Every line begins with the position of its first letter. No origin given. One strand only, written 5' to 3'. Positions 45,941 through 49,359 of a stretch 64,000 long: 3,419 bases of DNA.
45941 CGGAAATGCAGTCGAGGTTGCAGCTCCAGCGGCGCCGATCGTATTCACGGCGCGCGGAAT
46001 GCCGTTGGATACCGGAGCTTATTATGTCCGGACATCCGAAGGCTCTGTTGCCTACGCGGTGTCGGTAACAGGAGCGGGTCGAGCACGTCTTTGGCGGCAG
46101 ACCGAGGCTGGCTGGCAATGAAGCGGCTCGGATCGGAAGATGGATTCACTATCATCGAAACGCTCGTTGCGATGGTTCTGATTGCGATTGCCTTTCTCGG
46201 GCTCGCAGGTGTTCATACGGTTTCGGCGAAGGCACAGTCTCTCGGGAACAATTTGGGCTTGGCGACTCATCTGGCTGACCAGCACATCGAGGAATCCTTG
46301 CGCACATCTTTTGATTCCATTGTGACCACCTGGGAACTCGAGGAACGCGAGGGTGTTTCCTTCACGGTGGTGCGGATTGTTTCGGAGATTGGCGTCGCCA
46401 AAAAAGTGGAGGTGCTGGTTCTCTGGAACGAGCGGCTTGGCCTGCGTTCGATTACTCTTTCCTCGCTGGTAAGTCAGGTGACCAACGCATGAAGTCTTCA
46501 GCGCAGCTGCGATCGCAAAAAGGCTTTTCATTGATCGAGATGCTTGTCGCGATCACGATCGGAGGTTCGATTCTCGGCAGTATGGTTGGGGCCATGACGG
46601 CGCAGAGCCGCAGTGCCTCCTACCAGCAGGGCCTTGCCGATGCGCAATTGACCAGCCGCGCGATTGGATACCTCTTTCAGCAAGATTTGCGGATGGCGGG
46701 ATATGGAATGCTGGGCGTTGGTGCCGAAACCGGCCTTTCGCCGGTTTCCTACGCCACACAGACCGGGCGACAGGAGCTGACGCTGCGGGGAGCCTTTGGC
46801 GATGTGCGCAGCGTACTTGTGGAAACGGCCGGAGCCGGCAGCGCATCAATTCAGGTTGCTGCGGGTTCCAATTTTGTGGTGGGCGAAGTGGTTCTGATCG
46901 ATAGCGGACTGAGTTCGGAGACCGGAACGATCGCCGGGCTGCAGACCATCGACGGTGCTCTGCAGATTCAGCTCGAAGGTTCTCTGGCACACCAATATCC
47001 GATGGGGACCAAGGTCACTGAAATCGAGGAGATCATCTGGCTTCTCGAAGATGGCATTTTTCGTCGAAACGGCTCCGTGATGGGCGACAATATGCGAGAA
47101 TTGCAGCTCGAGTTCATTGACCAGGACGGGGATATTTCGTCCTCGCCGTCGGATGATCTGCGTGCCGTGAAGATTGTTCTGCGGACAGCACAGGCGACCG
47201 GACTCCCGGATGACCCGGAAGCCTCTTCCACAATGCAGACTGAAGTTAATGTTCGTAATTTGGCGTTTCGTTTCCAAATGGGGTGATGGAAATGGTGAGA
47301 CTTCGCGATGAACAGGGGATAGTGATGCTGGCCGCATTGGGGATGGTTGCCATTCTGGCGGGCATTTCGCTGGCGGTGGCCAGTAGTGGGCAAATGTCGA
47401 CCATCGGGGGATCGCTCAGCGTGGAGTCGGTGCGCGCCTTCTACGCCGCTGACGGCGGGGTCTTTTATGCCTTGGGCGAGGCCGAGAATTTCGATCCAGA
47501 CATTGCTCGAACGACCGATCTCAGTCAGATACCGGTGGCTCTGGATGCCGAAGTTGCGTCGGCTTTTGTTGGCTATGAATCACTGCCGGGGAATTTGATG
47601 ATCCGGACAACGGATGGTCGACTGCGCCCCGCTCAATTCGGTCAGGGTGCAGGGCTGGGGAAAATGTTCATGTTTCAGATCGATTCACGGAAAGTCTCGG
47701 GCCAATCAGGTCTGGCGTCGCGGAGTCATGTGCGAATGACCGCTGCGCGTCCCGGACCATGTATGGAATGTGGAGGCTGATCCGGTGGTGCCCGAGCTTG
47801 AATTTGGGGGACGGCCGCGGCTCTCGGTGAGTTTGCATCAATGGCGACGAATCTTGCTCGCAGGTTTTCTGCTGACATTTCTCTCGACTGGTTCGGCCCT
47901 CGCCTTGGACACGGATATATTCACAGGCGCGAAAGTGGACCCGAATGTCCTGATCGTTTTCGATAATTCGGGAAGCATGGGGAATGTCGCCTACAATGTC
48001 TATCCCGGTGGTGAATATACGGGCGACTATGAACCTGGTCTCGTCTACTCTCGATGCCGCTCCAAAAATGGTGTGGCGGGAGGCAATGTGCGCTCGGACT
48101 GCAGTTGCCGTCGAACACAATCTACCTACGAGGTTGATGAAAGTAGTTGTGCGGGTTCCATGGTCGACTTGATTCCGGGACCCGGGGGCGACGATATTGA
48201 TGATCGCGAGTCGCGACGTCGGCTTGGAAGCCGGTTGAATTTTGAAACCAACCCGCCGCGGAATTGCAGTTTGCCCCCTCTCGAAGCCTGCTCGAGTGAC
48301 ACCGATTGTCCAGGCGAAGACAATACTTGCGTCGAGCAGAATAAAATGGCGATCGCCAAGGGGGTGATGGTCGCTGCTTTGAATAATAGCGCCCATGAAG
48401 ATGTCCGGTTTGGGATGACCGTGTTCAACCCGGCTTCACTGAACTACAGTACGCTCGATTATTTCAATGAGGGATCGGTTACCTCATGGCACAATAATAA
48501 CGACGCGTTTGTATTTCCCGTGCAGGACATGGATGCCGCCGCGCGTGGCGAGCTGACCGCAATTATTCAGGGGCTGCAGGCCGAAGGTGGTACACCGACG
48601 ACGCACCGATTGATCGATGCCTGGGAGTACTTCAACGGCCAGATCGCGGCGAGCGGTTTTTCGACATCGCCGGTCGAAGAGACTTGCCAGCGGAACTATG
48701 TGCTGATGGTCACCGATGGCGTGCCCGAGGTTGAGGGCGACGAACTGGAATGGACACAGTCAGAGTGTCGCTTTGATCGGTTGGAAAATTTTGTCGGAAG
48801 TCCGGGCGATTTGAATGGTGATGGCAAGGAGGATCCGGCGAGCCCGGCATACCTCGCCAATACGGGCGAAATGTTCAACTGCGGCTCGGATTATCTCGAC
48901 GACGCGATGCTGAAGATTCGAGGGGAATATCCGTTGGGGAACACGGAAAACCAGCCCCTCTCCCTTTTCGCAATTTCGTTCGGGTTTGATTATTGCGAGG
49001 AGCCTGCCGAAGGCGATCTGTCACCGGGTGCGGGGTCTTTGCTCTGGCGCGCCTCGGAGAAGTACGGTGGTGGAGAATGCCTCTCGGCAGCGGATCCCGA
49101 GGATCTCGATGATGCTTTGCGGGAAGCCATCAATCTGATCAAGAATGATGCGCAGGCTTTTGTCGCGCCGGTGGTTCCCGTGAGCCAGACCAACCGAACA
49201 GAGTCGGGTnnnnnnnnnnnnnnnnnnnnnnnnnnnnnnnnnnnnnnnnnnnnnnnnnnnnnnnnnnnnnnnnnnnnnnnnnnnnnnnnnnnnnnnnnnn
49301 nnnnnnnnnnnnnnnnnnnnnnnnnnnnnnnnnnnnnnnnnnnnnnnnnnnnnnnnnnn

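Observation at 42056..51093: Two different minor-pilin modules in tandem: GspH/I/J/K-type and FimT-PilV-PilW-PilX-PilY1-type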

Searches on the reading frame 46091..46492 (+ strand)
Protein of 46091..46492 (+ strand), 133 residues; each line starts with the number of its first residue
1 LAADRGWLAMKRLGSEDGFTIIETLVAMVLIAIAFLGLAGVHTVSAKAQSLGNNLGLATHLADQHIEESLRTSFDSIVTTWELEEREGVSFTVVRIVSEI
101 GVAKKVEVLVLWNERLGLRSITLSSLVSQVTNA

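Call 4: search_protein_families(library=pfam, proteins=[window:46091-46492:+], max_evalue=1)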
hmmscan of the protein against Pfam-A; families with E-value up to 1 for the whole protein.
window:46091-46492:+ (133 aa): 1 family
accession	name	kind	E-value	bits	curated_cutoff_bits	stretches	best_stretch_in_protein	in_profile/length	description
PF07963.17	N_methyl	-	4.6e-05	23.2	21.2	1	18-38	6-26/27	Prokaryotic N-terminal methylation motif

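Call 5: search_protein_families(library=ncbifam, proteins=[window:46091-46492:+], max_evalue=1)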
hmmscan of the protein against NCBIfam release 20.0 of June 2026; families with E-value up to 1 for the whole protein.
window:46091-46492:+ (133 aa): 17 families
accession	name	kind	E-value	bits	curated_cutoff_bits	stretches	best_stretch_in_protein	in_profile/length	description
NF038303.1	EPS_HpsB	equivalog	5.1e-06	26.6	150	1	15-67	1-53/211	hormogonium polysaccharide secretion pseudopilin HpsB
TIGR02523.1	type_IV_pilV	equivalog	1.9e-05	25.1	52.2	1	17-71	2-55/139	type IV pilus modification protein PilV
TIGR02532.1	IV_pilin_GFxxxE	domain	0.00019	21.1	16.3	1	18-38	3-23/24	prepilin-type N-terminal cleavage/methylation domain-containing protein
TIGR01707.1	gspI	equivalog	0.00048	20.6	44.35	1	18-69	1-52/101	type II secretion system minor pseudopilin GspI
NF041002.1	pilin_ComGF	equivalog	0.0014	18.9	80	1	17-73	2-59/139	competence type IV pilus minor pilin ComGF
NF007800.0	PRK10506.1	equivalog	0.0043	16.9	158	1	14-37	6-30/163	prepilin peptidase-dependent protein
NF007660.0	PRK10332.1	equivalog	0.0048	17.4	86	1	13-49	5-41/107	prepilin-type N-terminal cleavage/methylation domain-containing protein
TIGR01708.2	typeII_sec_gspH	equivalog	0.013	15.5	80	1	17-39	2-23/169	type II secretion system minor pseudopilin GspH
NF040982.1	ComGD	equivalog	0.037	14.4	70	1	17-44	2-29/139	competence type IV pilus minor pilin ComGD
NF007848.0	PRK10557.1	equivalog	0.038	13.3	120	1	15-43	9-37/192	prepilin peptidase-dependent protein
TIGR02596.1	TIGR02596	subfamily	0.071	13.2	70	1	19-64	1-43/196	Verru_Chthon cassette protein D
NF041013.1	T4P_ComGE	equivalog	0.084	13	49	1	18-36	5-23/83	competence type IV pilus minor pilin ComGE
NF038304.1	EPS_HpsC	equivalog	0.087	12.4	200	1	15-33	19-37/318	hormogonium polysaccharide secretion pseudopilin HpsC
NF047828.1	T3SSXpsI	equivalog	0.11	12.6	150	1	18-64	3-49/132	type II secretion system protein XpsI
NF040999.1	pilin_ComGC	equivalog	0.15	12.2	75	1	17-36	2-21/84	competence type IV pilus major pilin ComGC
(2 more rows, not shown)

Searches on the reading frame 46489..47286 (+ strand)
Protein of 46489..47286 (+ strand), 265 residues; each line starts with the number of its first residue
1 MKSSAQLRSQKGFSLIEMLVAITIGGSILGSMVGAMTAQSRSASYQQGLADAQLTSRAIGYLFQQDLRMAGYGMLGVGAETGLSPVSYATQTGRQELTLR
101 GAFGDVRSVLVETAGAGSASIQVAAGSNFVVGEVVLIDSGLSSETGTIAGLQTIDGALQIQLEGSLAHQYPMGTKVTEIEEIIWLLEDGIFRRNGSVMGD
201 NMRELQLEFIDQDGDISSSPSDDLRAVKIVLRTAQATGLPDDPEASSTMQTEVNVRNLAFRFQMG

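Call 4: search_protein_families(library=pfam, proteins=[window:46489-47286:+], max_evalue=1)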
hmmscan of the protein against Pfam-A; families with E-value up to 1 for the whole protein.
window:46489-47286:+ (265 aa): 1 family
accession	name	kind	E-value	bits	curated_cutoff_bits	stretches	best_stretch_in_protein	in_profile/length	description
PF07963.17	N_methyl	-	1.4e-07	31.2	21.2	1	8-31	2-25/27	Prokaryotic N-terminal methylation motif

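Call 5: search_protein_families(library=ncbifam, proteins=[window:46489-47286:+], max_evalue=1)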
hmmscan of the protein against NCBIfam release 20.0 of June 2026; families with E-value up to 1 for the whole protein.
window:46489-47286:+ (265 aa): 12 families
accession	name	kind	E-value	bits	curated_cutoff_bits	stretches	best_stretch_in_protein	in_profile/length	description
TIGR02532.1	IV_pilin_GFxxxE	domain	2.2e-06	27.3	16.3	1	10-29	1-20/24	prepilin-type N-terminal cleavage/methylation domain-containing protein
NF007848.0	PRK10557.1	equivalog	0.0002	20.7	120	1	6-73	6-73/192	prepilin peptidase-dependent protein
NF041013.1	T4P_ComGE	equivalog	0.0014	18.7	49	1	9-41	2-35/83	competence type IV pilus minor pilin ComGE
TIGR01708.2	typeII_sec_gspH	equivalog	0.0029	17.6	80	1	10-49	1-40/169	type II secretion system minor pseudopilin GspH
NF007800.0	PRK10506.1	equivalog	0.015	15.1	158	1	6-61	4-53/163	prepilin peptidase-dependent protein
NF047828.1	T3SSXpsI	equivalog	0.019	15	150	1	10-56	1-47/132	type II secretion system protein XpsI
NF038304.1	EPS_HpsC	equivalog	0.019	14.5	200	1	2-36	12-46/318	hormogonium polysaccharide secretion pseudopilin HpsC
NF041002.1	pilin_ComGF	equivalog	0.021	15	80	1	10-44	1-35/139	competence type IV pilus minor pilin ComGF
NF007660.0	PRK10332.1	equivalog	0.033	14.7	86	1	4-38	2-36/107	prepilin-type N-terminal cleavage/methylation domain-containing protein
TIGR01710.1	typeII_sec_gspG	equivalog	0.041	13.9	88.85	1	11-59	1-49/134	type II secretion system major pseudopilin GspG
NF007862.0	PRK10574.1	equivalog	0.094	12.8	138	1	8-32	2-25/145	prepilin peptidase-dependent pilin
TIGR01707.1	gspI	equivalog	0.099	13.1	44.35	1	12-46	1-35/101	type II secretion system minor pseudopilin GspI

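Call 100: search_protein_families(library=pfam, alignment_id=A12, max_evalue=0.1)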
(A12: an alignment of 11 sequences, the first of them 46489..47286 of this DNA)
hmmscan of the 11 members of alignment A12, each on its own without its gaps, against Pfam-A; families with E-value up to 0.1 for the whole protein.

A. member 1, window:46489-47286:+ (265 aa): 1 family
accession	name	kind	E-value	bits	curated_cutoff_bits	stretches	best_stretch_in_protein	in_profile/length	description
PF07963.17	N_methyl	-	1.4e-07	31.2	21.2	1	8-31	2-25/27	Prokaryotic N-terminal methylation motif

B. families by the number of members that match (of 11 scanned): 2 families
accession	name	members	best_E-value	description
PF07963.17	N_methyl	7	2.9e-08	Prokaryotic N-terminal methylation motif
PF01311.25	Bac_export_1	1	0.053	Bacterial export proteins, family 1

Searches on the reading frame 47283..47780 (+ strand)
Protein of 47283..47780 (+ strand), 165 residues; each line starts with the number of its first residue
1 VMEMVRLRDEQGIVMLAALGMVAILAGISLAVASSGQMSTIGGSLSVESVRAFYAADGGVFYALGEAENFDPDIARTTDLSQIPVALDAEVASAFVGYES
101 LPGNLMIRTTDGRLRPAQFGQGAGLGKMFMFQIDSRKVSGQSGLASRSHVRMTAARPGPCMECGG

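Call 4: search_protein_families(library=pfam, proteins=[window:47283-47780:+], max_evalue=1)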
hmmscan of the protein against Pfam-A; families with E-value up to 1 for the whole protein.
window:47283-47780:+ (165 aa): 0 families

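Call 5: search_protein_families(library=ncbifam, proteins=[window:47283-47780:+], max_evalue=1)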
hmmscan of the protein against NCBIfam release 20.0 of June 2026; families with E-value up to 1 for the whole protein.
window:47283-47780:+ (165 aa): 1 family
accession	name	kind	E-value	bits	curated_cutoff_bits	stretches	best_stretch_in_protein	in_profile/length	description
NF045872.1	urea_MBA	equivalog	0.0076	16.3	305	1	18-92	13-82/147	multiple banded antigen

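Call 58: find_homologous_proteins(query=window:47283-47780:+, max_evalue=0.001)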
Query window:47283-47780:+ (165 aa): 51 proteins with E <= 0.001 among 525 candidates.
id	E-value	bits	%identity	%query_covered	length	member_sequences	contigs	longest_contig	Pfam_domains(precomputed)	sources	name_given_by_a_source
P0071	2.1e-98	344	100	99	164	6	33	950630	-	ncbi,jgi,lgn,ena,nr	ncbi:MAG: hypothetical protein P8R45_05575 [Candidatus Binatia bacterium]|jgi:hypothetical protein|n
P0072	7.4e-88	310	89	99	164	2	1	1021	-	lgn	-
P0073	1.3e-81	290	84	97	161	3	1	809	-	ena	-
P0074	1.4e-81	290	83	99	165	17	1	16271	-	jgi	jgi:hypothetical protein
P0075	1.9e-78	280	83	98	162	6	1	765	-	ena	-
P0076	1.2e-71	258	73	98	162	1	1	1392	-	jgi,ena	-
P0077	5.5e-71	255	79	98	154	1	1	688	-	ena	-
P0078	2.4e-55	205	60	96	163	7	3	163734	-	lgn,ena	-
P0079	5.3e-54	200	58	98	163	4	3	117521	-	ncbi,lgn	ncbi:MAG: hypothetical protein VCC00_11815 [Deltaproteobacteria bacterium]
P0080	1.4e-53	199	59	98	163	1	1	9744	-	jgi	jgi:hypothetical protein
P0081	5.4e-53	197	57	98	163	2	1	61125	-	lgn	-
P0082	1.0e-52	196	58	98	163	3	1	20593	-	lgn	-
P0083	1.0e-52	196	56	98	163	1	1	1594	-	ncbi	-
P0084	1.2e-52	196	56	98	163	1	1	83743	-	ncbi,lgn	-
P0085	1.4e-52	196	56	98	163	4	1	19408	-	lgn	-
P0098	5.9e-46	174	53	98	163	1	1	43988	-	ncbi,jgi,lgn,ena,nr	ncbi:MAG TPA: hypothetical protein VFD92_13365 [Candidatus Binatia bacterium]|nr:hypothetical protei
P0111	2.9e-40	156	51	98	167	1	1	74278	-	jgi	-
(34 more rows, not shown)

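Call 59: find_encoding_contigs(protein=P0111, flank=10000, max_places=1)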
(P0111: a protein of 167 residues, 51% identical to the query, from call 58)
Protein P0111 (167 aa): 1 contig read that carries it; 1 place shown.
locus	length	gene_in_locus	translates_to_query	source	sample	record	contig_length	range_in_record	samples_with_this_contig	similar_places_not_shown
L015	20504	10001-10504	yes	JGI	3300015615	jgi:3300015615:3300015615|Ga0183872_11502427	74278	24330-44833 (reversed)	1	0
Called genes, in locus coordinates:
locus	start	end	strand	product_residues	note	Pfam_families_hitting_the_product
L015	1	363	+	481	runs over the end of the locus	-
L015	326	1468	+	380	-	PF14378:PAP2_3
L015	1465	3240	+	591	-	PF00515:TPR_1 (faint), PF07719:TPR_2 (faint), PF13431:TPR_17 (faint), PF13424:TPR_12 (faint), PF14559:TPR_19 (faint)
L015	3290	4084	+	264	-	PF06750:A24_N_bact, PF01478:Peptidase_A24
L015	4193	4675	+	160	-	-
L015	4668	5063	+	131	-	-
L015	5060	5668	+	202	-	PF07963:N_methyl (weak)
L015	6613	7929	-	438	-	PF13472:Lipase_GDSL_2 (weak)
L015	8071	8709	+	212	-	PF12019:GspH (weak)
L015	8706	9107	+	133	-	PF07963:N_methyl (weak)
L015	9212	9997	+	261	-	-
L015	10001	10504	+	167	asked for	-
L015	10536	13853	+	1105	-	PF05567:T4P_PilY1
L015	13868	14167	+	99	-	-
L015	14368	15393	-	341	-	PF00753:Lactamase_B, PF21221:B_lactamase-like_C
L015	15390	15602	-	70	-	PF07311:Dodecin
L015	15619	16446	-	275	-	PF21033:RMD1-3 (faint)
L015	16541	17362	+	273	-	PF09339:HTH_IclR, PF12802:MarR_2 (weak), PF25212:HVO_A0114 (weak), PF01614:IclR_C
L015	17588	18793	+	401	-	PF02515:CoA_transf_3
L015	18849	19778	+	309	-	PF04199:Cyclase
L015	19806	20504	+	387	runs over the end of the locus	PF02771:Acyl-CoA_dh_N, PF02770:Acyl-CoA_dh_M, PF00441:Acyl-CoA_dh_1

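Call 60: find_encoding_contigs(protein=P0098, flank=10000, max_places=1)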
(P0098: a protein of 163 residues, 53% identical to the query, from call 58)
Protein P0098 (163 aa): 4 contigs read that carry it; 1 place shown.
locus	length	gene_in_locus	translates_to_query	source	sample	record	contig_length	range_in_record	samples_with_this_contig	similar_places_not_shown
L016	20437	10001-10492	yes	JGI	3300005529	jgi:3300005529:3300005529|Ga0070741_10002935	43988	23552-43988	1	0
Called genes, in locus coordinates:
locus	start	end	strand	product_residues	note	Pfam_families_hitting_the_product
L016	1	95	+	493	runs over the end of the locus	-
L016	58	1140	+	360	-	PF14378:PAP2_3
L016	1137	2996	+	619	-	PF13424:TPR_12 (faint), PF13431:TPR_17 (faint), PF07719:TPR_2 (faint), PF13174:TPR_6 (faint), PF13432:TPR_16 (weak), PF14559:TPR_19, PF13432:TPR_16, PF14559:TPR_19, +3 more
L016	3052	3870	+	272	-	PF06750:A24_N_bact, PF01478:Peptidase_A24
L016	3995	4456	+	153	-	-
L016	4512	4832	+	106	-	-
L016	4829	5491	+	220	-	-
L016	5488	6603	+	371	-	-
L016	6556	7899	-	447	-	PF16822:ALGX (faint)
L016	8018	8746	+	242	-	PF12019:GspH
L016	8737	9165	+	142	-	-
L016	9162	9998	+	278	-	-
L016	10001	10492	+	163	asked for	-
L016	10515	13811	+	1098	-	PF05567:T4P_PilY1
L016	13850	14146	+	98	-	-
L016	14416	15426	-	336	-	PF00753:Lactamase_B, PF19583:ODP (faint), PF21221:B_lactamase-like_C (weak)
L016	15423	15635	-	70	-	PF07311:Dodecin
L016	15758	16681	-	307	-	PF21033:RMD1-3 (weak)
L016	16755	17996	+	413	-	PF02515:CoA_transf_3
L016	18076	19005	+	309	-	PF04199:Cyclase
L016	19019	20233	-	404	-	PF02113:Peptidase_S13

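Call 74: search_solved_structures(query=A7, max_evalue=10, show_alignments=1)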
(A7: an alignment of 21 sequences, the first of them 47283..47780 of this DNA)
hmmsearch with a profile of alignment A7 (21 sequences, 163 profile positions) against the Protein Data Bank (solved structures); distinct sequences matched with E-value up to 10: 5.
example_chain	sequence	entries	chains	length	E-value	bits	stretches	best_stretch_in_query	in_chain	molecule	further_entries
9j2f_F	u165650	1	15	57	0.38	13.8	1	35-70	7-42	Light-harvesting protein B-1015 gamma chain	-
9eno_A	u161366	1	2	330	1.2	12.1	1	99-145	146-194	Diisopropyl-fluorophosphatase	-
3i1c_A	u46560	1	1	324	1.4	12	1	99-145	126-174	Diisopropyl-fluorophosphatase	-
9fyv_A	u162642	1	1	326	1.8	11.6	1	99-143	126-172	VEnT1.3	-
9fyu_A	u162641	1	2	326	1.8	11.6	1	99-143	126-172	Diisopropyl-fluorophosphatase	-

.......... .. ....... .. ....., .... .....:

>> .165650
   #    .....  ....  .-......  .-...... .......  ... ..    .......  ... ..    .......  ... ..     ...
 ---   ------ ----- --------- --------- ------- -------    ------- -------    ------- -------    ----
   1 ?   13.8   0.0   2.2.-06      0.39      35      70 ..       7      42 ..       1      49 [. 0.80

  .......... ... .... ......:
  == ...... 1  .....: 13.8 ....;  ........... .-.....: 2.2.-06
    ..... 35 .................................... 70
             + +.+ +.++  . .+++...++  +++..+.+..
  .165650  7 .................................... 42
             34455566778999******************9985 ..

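Call 80: search_protein_families(library=pfam, proteins=[L016:13850-14146:+, L016:6556-7899:-, L015:6613-7929:-], max_evalue=1)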
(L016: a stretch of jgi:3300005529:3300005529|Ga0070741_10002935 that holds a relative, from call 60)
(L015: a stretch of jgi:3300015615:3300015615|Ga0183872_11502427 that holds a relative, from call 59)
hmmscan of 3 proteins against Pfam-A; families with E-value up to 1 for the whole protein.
L016:13850-14146:+ (98 aa): 2 families
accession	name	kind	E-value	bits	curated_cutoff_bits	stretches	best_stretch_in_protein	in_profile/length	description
PF04956.18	TrbC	-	0.03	15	27.9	1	5-41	9-45/98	TrbC/VIRB2 pilin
PF13663.11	DUF4148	-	0.3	12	27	0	8-74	8-43/62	Domain of unknown function (DUF4148)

L016:6556-7899:- (447 aa): 3 families
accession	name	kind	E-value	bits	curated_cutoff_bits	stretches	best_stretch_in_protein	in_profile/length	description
PF16822.11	ALGX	-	2e-05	24.9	26.5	1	293-413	21-132/268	SGNH hydrolase-like domain, acetyltransferase AlgX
PF19040.6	SGNH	-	0.00025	21.3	27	1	288-409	123-248/248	SGNH domain (fused to AT3 domains)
PF00657.28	Lipase_GDSL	-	0.00036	21.2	23.6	1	128-206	1-96/208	GDSL-like Lipase/Acylhydrolase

L015:6613-7929:- (438 aa): 4 families
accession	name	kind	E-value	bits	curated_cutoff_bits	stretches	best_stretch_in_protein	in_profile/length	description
PF13472.12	Lipase_GDSL_2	-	5.8e-09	37.1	32.9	1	120-391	1-178/178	GDSL-like Lipase/Acylhydrolase family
PF00657.28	Lipase_GDSL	-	5.5e-05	23.8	23.6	1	293-395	115-207/208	GDSL-like Lipase/Acylhydrolase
PF19040.6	SGNH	-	0.0021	18.2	27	1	327-396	178-246/248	SGNH domain (fused to AT3 domains)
PF16822.11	ALGX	-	0.011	15.9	26.5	1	281-400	21-130/268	SGNH hydrolase-like domain, acetyltransferase AlgX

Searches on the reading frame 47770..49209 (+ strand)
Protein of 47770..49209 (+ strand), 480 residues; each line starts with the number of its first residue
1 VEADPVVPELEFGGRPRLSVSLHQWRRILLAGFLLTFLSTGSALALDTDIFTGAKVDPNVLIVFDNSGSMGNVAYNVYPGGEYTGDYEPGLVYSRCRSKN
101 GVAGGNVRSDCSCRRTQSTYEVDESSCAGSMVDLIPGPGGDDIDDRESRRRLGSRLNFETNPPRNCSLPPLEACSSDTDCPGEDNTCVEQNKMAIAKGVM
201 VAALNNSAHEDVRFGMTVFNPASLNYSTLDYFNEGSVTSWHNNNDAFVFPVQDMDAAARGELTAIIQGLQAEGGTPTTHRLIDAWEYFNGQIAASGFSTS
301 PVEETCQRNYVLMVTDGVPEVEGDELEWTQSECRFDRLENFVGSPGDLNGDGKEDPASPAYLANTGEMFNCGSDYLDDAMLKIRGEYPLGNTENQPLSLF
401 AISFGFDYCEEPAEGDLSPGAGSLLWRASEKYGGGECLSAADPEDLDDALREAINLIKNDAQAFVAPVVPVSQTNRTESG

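Call 80: search_protein_families(library=pfam, proteins=[window:47770-49209:+], max_evalue=1)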
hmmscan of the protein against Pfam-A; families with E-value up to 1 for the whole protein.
window:47770-49209:+ (480 aa): 2 families
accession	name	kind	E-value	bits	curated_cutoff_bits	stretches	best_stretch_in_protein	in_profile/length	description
PF00095.26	WAP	-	0.017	15.8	20.8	1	163-188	10-31/41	WAP-type (Whey Acidic Protein) 'four-disulfide core'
PF13519.12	VWA_2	-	0.23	12.5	27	0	60-75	1-16/107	von Willebrand factor type A domain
